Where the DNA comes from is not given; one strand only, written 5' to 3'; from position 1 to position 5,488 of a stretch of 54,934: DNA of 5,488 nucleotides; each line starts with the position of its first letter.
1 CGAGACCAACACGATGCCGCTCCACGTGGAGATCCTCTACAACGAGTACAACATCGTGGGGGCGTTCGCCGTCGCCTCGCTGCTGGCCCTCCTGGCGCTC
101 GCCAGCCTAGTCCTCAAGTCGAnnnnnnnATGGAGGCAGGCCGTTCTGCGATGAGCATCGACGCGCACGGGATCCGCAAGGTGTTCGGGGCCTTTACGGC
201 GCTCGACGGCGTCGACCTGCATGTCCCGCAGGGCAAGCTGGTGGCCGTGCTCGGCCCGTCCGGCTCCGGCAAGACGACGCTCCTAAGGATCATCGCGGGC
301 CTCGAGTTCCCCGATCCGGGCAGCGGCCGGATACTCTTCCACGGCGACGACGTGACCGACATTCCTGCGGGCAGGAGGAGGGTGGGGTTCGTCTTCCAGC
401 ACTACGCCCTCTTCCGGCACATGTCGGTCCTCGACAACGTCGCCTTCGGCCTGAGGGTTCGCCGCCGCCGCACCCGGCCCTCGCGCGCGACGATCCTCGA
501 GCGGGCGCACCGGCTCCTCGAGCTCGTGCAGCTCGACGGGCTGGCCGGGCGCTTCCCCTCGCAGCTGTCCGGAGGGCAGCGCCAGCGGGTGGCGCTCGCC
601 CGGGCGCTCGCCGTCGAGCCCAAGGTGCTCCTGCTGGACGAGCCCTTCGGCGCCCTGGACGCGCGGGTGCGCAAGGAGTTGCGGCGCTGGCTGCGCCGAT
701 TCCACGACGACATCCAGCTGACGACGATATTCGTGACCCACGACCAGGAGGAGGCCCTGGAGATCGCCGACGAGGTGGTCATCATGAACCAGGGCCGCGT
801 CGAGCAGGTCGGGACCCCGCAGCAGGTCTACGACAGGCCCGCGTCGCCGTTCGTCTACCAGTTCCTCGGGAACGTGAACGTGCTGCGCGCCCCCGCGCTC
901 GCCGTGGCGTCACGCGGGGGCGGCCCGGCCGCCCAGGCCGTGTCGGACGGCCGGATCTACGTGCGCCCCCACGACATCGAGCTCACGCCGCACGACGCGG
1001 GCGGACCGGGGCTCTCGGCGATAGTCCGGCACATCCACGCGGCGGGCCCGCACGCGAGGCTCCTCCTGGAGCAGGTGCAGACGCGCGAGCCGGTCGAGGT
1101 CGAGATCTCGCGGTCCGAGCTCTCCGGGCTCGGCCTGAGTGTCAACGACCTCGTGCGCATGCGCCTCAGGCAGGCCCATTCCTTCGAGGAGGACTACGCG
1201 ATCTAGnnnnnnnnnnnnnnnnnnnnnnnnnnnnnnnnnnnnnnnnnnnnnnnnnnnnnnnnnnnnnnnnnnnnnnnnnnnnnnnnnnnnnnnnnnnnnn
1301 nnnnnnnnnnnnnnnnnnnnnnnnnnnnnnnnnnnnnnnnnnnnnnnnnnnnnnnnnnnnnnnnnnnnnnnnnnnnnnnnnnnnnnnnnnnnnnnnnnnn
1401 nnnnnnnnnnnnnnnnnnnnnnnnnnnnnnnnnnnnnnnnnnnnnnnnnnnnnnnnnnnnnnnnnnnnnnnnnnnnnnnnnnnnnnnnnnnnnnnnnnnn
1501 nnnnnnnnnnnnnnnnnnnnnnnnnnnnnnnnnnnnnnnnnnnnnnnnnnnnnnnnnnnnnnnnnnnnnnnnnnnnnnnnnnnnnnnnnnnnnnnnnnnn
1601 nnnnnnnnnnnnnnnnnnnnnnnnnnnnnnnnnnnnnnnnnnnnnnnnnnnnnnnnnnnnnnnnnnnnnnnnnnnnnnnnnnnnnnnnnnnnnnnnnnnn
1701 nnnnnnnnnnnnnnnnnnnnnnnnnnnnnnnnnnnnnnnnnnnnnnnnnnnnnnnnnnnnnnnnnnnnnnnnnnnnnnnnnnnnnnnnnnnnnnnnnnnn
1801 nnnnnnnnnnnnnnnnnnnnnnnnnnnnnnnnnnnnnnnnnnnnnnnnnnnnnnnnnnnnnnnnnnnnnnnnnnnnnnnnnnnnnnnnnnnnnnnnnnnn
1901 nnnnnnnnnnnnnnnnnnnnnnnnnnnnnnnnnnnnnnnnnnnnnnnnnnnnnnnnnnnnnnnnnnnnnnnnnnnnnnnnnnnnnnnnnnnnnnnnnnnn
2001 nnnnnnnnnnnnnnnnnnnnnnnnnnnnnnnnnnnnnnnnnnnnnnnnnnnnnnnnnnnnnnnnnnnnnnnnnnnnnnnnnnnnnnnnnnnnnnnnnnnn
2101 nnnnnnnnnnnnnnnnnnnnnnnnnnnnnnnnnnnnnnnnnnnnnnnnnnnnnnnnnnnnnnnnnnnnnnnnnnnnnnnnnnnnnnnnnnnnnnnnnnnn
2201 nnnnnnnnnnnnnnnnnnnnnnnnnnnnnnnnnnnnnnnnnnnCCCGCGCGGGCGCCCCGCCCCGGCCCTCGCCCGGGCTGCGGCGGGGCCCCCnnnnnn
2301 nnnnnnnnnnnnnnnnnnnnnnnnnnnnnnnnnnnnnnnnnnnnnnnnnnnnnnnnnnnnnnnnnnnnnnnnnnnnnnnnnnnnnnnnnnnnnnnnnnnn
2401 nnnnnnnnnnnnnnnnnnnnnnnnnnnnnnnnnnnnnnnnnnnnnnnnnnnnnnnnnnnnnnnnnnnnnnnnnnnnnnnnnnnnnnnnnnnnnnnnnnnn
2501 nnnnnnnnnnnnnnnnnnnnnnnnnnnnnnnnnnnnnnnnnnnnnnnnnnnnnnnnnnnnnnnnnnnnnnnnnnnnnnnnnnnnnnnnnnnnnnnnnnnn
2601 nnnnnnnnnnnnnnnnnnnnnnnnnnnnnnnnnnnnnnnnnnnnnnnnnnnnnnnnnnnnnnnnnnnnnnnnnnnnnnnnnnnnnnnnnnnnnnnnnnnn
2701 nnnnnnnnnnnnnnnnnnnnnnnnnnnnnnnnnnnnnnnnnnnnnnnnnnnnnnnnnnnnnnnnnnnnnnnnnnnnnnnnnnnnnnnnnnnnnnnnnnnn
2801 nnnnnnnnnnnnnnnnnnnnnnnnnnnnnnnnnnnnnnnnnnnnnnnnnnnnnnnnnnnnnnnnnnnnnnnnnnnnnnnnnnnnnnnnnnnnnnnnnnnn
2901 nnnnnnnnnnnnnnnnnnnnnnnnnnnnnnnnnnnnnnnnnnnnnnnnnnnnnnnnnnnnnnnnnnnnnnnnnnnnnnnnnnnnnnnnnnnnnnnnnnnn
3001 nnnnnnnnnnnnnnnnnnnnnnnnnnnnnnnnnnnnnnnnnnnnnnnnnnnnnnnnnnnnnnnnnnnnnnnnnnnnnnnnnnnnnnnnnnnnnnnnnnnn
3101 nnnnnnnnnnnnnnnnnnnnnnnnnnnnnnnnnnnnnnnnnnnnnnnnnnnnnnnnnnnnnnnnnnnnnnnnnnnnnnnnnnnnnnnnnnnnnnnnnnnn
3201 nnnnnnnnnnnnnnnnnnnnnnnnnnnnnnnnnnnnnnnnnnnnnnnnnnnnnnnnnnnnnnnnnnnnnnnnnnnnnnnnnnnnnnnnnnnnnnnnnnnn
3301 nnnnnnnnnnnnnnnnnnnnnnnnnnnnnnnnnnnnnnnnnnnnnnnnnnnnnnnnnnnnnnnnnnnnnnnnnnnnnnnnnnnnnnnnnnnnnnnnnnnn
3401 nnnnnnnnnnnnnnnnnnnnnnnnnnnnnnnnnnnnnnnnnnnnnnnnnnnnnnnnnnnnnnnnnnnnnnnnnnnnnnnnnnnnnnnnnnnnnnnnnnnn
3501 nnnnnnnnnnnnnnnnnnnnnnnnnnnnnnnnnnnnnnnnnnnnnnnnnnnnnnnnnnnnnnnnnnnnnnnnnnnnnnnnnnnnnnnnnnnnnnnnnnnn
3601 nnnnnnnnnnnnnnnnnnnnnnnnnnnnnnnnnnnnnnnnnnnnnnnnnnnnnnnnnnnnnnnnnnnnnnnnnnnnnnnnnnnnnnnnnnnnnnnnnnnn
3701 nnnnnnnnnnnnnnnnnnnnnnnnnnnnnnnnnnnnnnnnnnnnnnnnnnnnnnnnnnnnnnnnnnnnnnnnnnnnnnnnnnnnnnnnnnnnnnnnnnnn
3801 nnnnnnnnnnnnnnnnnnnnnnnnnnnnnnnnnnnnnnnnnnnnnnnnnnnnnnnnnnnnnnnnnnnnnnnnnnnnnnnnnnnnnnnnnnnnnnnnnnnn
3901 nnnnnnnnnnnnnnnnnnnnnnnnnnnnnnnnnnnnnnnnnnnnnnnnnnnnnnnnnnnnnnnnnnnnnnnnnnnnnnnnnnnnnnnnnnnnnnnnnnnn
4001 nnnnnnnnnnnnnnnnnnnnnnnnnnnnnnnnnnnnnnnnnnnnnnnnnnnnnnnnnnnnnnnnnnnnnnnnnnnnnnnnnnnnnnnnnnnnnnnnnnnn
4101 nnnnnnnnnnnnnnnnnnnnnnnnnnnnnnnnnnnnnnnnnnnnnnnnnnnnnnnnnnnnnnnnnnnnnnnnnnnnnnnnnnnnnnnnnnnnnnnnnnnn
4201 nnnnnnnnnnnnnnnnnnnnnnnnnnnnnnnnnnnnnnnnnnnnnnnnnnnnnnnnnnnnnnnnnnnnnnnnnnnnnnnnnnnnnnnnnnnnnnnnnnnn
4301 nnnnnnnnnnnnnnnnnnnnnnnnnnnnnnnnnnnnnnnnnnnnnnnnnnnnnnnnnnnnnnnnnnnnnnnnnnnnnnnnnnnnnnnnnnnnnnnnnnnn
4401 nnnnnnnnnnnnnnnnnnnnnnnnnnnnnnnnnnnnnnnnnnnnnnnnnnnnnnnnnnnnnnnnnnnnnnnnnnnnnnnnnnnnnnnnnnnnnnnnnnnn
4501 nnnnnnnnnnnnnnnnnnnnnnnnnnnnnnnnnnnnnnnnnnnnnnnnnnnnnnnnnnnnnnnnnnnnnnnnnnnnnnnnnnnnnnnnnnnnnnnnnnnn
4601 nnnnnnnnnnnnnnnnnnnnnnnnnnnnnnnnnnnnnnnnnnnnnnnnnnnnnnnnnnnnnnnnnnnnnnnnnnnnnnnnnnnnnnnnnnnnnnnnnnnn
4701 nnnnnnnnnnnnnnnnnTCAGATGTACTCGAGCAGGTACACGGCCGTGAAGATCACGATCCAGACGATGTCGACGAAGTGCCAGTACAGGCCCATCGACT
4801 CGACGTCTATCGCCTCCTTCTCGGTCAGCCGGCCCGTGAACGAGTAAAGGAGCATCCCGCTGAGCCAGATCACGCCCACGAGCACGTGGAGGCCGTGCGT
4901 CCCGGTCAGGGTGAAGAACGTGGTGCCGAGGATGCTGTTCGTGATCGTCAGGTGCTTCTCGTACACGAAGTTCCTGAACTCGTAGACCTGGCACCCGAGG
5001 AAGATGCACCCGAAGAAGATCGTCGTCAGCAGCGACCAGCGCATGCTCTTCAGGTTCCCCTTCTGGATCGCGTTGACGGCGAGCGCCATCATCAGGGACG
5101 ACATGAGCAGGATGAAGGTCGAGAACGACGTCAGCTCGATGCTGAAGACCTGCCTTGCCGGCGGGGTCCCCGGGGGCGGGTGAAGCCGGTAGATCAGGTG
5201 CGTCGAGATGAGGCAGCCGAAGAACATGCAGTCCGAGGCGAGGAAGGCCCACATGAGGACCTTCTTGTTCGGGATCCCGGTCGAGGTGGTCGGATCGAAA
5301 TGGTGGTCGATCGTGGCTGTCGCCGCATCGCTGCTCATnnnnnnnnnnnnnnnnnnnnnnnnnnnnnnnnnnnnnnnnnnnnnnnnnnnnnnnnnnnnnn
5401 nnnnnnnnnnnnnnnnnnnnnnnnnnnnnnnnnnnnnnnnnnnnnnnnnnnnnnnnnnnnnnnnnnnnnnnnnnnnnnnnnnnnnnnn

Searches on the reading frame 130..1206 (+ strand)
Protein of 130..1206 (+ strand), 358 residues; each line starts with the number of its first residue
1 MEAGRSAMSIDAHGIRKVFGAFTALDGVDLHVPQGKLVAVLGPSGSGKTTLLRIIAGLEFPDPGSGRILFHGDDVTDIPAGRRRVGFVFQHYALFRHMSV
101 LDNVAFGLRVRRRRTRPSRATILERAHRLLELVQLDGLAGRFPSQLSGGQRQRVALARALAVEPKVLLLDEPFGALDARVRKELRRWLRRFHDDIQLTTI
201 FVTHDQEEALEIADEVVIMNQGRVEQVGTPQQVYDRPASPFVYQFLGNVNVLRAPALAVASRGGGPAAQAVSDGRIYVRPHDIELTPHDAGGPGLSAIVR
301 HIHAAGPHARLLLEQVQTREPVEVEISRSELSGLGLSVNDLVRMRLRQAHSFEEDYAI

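Call 70: search_protein_families(library=pfam, proteins=[window:130-1206:+], max_evalue=0.001)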
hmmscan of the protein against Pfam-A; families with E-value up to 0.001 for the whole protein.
window:130-1206:+ (358 aa): 5 families
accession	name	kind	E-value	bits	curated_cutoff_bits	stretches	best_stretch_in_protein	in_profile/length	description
PF00005.33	ABC_tran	-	2e-35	122.8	25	1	25-173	1-136/137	ABC transporter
PF12857.13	TOBE_3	-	4.9e-12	46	27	1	290-347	2-59/59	TOBE-like domain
PF13304.12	AAA_21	-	4.2e-10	40.6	27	1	137-207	229-301/304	AAA domain, putative AbiEii toxin, Type IV TA system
PF02463.25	SMC_N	-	8.5e-07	29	40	1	36-219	25-211/220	RecF/RecN/SMC N terminal domain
PF09818.15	ABC_ATPase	-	0.00015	21.3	23.2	0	185-228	212-255/283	P-loop domain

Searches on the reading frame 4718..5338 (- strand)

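Call 70: search_protein_families(library=pfam, proteins=[window:4718-5338:-], max_evalue=0.001)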
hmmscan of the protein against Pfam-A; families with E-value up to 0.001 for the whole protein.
window:4718-5338:- (206 aa): 1 family
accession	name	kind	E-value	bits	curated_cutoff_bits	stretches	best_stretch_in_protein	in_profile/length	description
PF00510.24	COX3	-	1.5e-24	87.7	23.8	1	29-202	80-255/258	Cytochrome c oxidase subunit III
